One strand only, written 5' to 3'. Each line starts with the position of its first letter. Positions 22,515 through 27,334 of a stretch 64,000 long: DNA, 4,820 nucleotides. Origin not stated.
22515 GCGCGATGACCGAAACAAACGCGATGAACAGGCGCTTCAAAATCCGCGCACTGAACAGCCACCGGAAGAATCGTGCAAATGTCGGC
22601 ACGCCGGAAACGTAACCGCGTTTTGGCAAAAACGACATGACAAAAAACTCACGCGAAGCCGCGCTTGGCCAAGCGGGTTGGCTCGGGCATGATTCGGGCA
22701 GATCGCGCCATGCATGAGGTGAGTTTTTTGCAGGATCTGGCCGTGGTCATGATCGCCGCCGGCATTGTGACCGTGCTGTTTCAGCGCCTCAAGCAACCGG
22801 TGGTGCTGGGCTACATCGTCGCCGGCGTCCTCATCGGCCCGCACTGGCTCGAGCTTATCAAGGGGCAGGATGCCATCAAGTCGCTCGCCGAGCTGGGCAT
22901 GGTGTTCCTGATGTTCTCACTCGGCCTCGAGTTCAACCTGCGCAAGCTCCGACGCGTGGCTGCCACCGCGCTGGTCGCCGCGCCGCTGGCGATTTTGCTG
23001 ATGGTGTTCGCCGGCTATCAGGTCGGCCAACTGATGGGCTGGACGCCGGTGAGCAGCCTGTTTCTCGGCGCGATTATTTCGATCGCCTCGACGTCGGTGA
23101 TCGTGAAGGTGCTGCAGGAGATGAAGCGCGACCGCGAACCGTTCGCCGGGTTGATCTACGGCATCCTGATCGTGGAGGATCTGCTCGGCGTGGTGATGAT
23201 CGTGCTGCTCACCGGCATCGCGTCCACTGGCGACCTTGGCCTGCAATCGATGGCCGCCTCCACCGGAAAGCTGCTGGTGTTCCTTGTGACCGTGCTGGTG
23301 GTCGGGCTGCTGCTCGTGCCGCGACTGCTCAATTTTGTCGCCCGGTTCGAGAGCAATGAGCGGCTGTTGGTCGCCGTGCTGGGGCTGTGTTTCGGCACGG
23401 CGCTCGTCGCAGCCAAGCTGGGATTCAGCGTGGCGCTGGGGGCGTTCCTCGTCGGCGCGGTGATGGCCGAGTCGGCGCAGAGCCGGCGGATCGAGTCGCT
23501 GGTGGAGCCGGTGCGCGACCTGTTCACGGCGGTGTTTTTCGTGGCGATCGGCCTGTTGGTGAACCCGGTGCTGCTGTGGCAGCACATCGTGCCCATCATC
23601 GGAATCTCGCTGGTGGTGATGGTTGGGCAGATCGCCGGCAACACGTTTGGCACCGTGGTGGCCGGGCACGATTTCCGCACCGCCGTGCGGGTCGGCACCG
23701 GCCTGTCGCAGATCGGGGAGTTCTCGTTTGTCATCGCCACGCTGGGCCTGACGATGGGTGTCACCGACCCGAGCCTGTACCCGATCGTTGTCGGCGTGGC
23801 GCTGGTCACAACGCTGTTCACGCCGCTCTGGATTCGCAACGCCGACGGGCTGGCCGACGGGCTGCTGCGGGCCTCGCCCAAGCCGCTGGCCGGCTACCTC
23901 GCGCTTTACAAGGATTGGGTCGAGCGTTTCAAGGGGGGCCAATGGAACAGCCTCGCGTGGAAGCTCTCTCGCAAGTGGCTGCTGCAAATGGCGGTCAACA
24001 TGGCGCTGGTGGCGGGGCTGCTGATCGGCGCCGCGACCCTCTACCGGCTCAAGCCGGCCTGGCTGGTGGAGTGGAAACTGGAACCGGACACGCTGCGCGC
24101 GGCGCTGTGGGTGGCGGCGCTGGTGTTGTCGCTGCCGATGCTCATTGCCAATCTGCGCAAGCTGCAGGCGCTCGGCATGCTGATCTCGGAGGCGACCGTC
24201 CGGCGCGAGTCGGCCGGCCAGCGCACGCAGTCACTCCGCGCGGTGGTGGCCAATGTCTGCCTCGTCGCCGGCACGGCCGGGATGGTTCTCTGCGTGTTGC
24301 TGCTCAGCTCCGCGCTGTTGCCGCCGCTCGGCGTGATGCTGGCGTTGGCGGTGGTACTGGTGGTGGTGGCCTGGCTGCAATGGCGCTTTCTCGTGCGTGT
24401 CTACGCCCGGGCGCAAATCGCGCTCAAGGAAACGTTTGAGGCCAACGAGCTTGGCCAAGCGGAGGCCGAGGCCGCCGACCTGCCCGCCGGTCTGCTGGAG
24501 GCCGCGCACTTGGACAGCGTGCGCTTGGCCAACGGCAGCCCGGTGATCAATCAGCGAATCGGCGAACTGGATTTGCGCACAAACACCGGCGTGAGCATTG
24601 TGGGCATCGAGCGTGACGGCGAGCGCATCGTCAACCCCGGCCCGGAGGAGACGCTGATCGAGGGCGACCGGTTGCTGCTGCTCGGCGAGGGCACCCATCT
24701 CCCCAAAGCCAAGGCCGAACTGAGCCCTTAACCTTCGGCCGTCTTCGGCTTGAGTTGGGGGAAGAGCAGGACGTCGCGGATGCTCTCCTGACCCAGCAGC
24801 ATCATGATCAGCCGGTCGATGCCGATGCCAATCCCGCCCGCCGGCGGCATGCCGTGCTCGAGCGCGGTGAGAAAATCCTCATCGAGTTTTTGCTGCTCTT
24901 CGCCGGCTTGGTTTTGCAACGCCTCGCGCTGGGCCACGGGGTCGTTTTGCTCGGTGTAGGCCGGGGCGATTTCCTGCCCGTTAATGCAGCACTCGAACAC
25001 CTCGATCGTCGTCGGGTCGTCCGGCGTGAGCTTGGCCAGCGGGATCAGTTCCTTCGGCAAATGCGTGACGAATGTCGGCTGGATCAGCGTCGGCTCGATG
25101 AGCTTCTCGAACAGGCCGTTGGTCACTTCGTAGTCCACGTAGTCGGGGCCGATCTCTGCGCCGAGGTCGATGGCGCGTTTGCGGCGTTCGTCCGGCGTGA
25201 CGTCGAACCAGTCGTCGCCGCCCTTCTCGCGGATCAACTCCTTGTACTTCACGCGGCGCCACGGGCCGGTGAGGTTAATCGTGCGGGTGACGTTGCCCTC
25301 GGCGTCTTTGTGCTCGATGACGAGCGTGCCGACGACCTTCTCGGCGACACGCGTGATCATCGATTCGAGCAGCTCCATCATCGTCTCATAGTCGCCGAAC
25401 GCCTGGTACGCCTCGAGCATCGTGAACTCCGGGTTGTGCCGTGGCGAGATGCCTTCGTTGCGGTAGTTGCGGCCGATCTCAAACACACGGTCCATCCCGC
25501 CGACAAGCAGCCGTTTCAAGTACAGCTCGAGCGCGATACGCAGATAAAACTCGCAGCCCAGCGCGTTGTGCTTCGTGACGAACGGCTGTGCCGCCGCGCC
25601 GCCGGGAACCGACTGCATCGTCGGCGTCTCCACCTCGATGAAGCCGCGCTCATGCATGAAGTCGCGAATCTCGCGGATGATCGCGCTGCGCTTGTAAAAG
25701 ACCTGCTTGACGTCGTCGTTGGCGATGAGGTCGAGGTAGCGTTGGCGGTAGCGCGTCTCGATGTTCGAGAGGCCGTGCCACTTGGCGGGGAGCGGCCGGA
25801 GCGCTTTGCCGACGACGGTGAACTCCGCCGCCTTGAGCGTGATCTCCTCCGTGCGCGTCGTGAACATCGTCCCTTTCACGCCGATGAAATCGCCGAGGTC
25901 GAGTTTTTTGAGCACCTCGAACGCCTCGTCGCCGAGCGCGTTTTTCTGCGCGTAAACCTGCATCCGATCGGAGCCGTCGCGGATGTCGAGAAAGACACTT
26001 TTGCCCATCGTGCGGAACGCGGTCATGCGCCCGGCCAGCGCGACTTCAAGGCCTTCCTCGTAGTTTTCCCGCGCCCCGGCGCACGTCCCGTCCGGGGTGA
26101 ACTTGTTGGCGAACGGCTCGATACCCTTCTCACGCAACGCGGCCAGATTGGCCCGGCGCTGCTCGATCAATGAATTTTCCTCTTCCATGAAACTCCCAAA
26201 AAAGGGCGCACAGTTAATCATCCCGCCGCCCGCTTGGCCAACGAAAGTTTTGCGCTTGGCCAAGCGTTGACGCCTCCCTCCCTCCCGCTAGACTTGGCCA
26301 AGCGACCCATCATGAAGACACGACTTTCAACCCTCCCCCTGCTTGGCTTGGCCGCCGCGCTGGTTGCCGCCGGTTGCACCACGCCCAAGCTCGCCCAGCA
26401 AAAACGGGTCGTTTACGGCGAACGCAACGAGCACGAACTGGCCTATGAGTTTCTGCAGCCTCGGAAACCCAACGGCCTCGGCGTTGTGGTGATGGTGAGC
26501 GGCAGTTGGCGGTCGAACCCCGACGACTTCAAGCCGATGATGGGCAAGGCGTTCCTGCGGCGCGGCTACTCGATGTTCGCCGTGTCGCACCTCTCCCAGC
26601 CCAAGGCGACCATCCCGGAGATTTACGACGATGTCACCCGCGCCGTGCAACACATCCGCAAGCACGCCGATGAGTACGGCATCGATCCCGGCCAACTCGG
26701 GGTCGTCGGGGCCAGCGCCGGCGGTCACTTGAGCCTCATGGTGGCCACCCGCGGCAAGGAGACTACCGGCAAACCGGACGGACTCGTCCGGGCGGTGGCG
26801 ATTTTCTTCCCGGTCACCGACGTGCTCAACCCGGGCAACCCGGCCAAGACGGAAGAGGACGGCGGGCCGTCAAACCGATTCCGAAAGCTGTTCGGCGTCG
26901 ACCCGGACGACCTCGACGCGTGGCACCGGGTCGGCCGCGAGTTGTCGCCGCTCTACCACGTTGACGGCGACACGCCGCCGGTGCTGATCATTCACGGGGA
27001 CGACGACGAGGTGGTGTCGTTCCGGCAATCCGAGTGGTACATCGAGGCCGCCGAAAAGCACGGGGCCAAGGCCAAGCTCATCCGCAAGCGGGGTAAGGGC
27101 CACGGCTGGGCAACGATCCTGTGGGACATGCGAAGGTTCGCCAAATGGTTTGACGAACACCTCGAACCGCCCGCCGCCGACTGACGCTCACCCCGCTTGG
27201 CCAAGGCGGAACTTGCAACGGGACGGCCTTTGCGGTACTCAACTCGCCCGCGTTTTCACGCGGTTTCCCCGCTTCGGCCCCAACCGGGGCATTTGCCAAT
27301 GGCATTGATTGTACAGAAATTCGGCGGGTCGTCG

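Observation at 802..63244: Highly iterated palindrome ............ (up to 18 bp), a HIP1-like genome-wide signal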

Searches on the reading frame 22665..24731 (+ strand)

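Call 10: search_protein_families(library=pfam, proteins=[window:22665-24731:+])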
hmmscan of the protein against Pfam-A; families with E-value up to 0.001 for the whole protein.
window:22665-24731:+ (688 aa): 2 families
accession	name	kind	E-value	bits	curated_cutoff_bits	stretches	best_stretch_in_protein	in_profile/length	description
PF00999.27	Na_H_Exchanger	-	3.1e-64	217.6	26.2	1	33-390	5-369/375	Sodium/hydrogen exchanger, transmembrane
PF02080.26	TrkA_C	-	1e-15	57.8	27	1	619-686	4-70/71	TrkA-C domain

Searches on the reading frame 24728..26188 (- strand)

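Call 34: search_protein_families(library=pfam, proteins=[window:24728-26188:-])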
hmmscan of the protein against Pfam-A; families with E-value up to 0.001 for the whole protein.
window:24728-26188:- (486 aa): 3 families
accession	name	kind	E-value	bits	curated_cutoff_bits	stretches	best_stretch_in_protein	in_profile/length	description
PF00152.25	tRNA-synt_2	-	2.3e-88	296.7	25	1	143-479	2-307/308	tRNA synthetases class II (D, K and N)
PF01336.31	tRNA_anti-codon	-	1.5e-15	57.3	27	1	49-126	1-75/75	OB-fold nucleic acid binding domain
PF01409.25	tRNA-synt_2d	-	2.1e-05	24.6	19.8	0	234-288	104-156/246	tRNA synthetases class II core domain (F)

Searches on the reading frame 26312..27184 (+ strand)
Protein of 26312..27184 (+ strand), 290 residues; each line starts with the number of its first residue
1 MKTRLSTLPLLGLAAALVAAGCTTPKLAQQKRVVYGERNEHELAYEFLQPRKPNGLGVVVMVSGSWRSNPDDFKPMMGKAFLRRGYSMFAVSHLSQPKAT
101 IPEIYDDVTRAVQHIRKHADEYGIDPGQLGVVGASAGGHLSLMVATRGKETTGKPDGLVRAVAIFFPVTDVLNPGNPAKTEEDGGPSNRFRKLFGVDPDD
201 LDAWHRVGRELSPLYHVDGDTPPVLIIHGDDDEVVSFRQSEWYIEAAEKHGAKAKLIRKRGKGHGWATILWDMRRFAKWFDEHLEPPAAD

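Call 34: search_protein_families(library=pfam, proteins=[window:26312-27184:+])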
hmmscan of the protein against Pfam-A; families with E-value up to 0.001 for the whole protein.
window:26312-27184:+ (290 aa): 7 families
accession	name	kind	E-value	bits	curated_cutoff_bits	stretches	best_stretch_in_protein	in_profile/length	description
PF20434.5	BD-FAE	-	4.4e-33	115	26.8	1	54-241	11-209/215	BD-FAE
PF07859.19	Abhydrolase_3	-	4.3e-19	69.5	25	1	93-267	37-209/210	alpha/beta hydrolase fold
PF00326.27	Peptidase_S9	-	3.5e-14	53.2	22.6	1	105-284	45-210/213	Prolyl oligopeptidase family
PF12697.13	Abhydrolase_6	-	2.6e-06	28.7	26.3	1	59-268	1-205/217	Alpha/beta hydrolase family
PF01738.24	DLH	-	1.4e-05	25.3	21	0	106-167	75-129/217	Dienelactone hydrolase family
PF12146.15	Hydrolase_4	-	1.6e-05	24.8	27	0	222-257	192-227/239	Serine aminopeptidase, S33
PF03959.19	FSH1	-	0.00055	20.1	21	1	102-254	79-190/211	Serine hydrolase (FSH1)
